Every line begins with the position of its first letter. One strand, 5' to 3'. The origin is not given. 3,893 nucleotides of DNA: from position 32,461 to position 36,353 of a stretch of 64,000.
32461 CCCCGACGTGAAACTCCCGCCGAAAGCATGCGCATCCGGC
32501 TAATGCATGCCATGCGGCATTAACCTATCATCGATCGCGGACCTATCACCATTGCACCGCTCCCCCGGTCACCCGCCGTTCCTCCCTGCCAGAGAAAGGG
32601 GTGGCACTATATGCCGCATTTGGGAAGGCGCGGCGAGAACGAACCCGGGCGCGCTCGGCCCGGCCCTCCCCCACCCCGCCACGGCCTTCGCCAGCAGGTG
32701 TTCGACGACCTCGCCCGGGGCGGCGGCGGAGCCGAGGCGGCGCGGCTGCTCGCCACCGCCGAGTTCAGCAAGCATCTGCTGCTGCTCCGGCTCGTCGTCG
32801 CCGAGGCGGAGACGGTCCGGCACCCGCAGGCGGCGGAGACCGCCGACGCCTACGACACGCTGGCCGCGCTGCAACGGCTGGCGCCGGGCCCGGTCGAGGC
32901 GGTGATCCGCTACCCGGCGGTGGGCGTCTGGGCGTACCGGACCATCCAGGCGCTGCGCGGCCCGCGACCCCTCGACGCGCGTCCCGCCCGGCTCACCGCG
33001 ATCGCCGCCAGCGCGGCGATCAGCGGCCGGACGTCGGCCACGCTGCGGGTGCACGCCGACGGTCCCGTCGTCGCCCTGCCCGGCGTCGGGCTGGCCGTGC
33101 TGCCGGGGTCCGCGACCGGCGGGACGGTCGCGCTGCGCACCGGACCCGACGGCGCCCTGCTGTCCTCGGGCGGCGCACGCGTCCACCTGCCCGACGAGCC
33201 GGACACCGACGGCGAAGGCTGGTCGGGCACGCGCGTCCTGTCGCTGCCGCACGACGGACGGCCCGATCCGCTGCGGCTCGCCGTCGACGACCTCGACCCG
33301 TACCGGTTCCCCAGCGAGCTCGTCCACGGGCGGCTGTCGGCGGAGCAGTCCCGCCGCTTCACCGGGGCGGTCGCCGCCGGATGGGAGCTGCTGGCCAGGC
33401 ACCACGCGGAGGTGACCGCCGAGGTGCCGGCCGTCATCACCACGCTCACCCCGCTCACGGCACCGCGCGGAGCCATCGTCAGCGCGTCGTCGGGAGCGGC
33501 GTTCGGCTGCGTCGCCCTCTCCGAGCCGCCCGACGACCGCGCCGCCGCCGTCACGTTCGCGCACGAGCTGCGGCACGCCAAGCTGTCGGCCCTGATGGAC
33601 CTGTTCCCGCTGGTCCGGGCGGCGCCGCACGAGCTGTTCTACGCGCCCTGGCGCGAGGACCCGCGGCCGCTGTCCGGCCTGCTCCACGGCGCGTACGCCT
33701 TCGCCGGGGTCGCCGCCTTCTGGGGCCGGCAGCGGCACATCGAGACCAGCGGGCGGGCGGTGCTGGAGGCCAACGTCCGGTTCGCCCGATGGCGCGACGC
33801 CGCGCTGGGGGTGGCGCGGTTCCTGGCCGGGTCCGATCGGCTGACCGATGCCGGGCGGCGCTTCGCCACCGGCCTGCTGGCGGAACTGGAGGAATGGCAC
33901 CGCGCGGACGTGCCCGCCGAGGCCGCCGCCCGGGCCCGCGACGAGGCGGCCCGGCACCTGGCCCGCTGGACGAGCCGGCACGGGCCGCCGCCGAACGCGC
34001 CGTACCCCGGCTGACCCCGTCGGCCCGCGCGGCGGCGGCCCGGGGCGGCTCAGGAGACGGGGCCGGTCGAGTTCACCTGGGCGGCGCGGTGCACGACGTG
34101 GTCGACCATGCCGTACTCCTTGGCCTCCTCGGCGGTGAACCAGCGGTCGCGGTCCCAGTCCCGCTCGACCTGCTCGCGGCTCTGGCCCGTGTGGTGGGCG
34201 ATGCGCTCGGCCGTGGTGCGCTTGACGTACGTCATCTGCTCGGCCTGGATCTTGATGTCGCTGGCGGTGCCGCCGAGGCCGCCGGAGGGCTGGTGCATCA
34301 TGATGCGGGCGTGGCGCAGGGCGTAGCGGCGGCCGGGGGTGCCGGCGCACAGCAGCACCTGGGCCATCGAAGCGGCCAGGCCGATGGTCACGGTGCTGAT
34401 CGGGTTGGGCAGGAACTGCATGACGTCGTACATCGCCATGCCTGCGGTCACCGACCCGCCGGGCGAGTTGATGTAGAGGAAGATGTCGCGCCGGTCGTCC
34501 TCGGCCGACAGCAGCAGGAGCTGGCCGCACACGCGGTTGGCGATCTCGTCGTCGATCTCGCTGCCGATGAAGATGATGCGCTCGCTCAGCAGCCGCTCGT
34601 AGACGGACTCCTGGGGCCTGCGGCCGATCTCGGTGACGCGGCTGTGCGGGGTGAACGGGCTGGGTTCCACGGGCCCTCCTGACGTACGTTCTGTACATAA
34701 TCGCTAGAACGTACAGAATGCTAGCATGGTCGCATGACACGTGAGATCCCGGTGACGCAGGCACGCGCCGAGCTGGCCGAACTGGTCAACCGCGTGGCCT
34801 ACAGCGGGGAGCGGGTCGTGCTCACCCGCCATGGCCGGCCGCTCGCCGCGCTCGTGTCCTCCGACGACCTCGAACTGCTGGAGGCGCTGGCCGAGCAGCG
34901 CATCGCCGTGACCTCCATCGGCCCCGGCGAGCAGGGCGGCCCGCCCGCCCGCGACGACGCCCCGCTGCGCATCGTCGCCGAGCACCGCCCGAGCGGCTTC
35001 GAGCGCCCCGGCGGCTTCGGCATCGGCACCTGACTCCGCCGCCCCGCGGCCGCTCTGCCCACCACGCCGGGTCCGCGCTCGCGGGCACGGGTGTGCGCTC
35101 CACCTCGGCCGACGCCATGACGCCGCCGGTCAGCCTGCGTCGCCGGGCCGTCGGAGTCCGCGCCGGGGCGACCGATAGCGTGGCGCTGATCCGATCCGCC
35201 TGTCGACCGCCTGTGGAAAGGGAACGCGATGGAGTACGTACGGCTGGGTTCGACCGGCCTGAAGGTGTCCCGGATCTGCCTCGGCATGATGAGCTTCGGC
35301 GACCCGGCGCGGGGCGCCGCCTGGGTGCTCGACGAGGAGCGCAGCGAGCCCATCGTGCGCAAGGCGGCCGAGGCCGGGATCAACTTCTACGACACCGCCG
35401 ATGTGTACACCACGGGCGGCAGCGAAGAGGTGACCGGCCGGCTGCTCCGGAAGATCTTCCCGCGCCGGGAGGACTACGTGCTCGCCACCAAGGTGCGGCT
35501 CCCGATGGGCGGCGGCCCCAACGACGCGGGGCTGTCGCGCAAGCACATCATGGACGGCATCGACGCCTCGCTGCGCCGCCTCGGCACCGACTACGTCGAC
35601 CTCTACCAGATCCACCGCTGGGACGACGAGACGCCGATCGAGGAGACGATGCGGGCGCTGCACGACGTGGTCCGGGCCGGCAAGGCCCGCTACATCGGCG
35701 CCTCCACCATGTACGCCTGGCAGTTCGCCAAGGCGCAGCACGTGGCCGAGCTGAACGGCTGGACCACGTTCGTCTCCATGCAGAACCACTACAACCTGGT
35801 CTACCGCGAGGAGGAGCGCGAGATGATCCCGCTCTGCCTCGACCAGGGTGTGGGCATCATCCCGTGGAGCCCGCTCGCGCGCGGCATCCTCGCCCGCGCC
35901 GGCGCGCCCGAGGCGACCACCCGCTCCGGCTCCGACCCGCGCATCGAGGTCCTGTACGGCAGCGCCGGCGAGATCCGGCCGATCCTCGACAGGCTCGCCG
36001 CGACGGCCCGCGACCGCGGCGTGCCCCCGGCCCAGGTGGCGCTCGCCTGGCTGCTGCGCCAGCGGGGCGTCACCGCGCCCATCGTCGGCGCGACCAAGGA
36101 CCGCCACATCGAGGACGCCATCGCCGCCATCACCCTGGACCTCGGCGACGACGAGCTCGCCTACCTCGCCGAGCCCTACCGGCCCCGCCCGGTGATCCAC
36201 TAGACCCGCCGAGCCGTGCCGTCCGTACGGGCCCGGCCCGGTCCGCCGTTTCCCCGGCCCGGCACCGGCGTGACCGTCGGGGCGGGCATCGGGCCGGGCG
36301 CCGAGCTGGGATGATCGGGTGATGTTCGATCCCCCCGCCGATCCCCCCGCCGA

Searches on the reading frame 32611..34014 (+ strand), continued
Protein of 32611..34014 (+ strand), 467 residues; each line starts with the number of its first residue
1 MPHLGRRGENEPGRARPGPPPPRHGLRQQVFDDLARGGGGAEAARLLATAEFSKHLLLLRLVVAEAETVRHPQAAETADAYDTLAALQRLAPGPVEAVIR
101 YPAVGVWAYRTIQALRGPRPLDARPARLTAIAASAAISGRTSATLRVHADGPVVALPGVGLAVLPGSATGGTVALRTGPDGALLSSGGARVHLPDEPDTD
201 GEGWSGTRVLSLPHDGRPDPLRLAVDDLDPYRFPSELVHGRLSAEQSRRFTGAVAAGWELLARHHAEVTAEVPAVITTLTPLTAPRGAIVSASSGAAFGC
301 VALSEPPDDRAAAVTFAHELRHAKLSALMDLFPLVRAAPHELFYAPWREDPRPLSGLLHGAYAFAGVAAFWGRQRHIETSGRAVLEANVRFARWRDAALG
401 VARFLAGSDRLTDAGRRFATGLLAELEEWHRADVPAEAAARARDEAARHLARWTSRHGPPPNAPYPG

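Call 79: find_encoding_contigs(protein=P0006, flank=6000, max_places=1)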
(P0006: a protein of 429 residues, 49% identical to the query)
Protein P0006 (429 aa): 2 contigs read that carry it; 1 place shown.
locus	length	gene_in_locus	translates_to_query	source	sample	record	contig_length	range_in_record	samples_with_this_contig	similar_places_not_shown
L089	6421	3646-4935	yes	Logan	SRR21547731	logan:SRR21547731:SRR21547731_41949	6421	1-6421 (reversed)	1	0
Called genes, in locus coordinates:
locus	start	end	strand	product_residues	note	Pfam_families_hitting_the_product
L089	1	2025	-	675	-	?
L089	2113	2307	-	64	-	PF27839:FxSxx-COOH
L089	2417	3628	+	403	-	PF04055:Radical_SAM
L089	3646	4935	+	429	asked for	-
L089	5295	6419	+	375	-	?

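Call 80: find_encoding_contigs(protein=P0042, flank=6000, max_places=1)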
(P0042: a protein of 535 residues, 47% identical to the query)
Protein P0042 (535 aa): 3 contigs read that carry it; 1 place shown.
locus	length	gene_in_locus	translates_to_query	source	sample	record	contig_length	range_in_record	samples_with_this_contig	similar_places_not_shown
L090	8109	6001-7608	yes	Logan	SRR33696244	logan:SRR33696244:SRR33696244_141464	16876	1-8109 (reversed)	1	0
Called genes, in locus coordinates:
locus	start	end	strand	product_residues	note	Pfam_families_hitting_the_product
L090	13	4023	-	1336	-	PF01637:ATPase_2 (weak), PF13191:AAA_16, PF13374:TPR_10 (weak), PF13424:TPR_12, PF13374:TPR_10 (weak), PF13424:TPR_12 (weak)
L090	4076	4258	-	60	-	-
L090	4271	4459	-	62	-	PF27839:FxSxx-COOH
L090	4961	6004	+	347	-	PF04055:Radical_SAM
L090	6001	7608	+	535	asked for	-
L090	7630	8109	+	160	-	?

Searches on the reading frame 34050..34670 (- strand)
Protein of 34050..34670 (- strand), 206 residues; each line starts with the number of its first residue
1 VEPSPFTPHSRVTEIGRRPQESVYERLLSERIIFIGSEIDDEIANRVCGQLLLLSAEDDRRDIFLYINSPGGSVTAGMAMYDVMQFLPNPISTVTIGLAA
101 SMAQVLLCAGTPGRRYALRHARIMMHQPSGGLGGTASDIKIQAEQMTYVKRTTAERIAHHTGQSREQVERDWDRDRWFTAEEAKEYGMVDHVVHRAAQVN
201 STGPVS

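Call 9: search_protein_families(library=ncbifam, proteins=[window:34050-34670:-], max_evalue=0.00001)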
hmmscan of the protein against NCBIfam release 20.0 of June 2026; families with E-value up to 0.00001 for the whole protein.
window:34050-34670:- (206 aa): 10 families
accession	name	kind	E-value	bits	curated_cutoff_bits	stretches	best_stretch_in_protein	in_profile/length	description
NF001368.0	PRK00277.1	subfamily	3.3e-81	272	249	1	20-198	22-200/203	ATP-dependent Clp protease proteolytic subunit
NF009205.0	PRK12553.1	subfamily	2e-76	256.2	228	1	20-200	27-209/211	ATP-dependent Clp protease proteolytic subunit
TIGR00493.1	clpP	equivalog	5.1e-68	228.6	308.6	1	22-195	19-192/192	ATP-dependent Clp endopeptidase proteolytic subunit ClpP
NF011091.0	PRK14514.1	equivalog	3.9e-63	213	361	1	20-195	44-219/221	ATP-dependent Clp endopeptidase proteolytic subunit ClpP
NF009203.0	PRK12551.1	equivalog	8.5e-62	208.4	359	1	22-196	17-191/196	ATP-dependent Clp protease proteolytic subunit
NF011090.0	PRK14513.1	equivalog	1.2e-53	181.9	347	1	21-199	18-196/201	ATP-dependent Clp protease proteolytic subunit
NF011089.0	PRK14512.1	equivalog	1.9e-46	158.4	251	1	20-200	18-198/200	ATP-dependent Clp protease proteolytic subunit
NF009204.0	PRK12552.1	equivalog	1.5e-40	139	263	1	19-201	19-220/225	ATP-dependent Clp protease proteolytic subunit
NF045540.1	scaf_prot_MCP1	exception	1.2e-29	103.5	475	1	54-200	24-168/652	ClpP-like prohead protease/major capsid protein fusion protein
NF045542.1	Clp_rel_HeadMat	equivalog_domain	3.4e-28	98.7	120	1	54-192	28-165/165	head maturation protease, ClpP-related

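Call 10: search_protein_families(library=pfam, proteins=[window:34050-34670:-], max_evalue=0.00001)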
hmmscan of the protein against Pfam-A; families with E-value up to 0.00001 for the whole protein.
window:34050-34670:- (206 aa): 1 family
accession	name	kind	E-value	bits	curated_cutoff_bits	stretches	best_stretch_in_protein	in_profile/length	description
PF00574.28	CLP_protease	-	6.4e-75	251.5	20.2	1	21-195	7-181/182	Clp protease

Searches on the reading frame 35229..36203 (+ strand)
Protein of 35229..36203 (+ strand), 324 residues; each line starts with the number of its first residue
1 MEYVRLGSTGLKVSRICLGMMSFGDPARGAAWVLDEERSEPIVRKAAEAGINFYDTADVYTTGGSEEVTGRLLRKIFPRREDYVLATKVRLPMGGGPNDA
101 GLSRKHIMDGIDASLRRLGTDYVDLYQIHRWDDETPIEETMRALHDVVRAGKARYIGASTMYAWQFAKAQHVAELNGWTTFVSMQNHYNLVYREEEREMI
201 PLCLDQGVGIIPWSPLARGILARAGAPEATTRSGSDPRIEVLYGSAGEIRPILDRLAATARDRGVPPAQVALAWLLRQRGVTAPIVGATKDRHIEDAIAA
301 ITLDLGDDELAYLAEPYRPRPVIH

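Call 9: search_protein_families(library=ncbifam, proteins=[window:35229-36203:+], max_evalue=0.00001)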
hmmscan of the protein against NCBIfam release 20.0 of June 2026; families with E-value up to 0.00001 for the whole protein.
window:35229-36203:+ (324 aa): 7 families
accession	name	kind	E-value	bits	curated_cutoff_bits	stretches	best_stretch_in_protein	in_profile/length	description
TIGR01293.1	Kv_beta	subfamily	2.3e-45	155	365.4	1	1-303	1-303/319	voltage-dependent potassium channel subunit beta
NF007388.0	PRK09912.1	subfamily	6.7e-43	146.9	448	1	1-312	13-327/346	L-glyceraldehyde 3-phosphate reductase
NF049922.1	MethglyxlRedYdjG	equivalog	1.2e-39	136.2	550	1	1-313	1-317/326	NADH-dependent methylglyoxal reductase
NF007912.0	PRK10625.1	equivalog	5.5e-34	118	415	1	1-313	1-334/346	NADP(H)-dependent aldo-keto reductase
NF007695.0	PRK10376.1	subfamily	1.2e-28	100.1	280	1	10-217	14-216/290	oxidoreductase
NF008377.0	PRK11172.1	equivalog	7.5e-16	58.1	327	1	35-169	14-139/267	2,5-didehydrogluconate reductase DkgB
NF008598.0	PRK11565.1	equivalog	3.2e-08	33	425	1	31-219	22-192/275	2,5-didehydrogluconate reductase DkgA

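Call 10: search_protein_families(library=pfam, proteins=[window:35229-36203:+], max_evalue=0.00001)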
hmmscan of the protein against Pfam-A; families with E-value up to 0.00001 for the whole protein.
window:35229-36203:+ (324 aa): 1 family
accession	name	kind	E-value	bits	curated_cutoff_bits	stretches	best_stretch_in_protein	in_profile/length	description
PF00248.27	Aldo_ket_red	-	2.3e-77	260.4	24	1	15-315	1-288/291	Aldo/keto reductase family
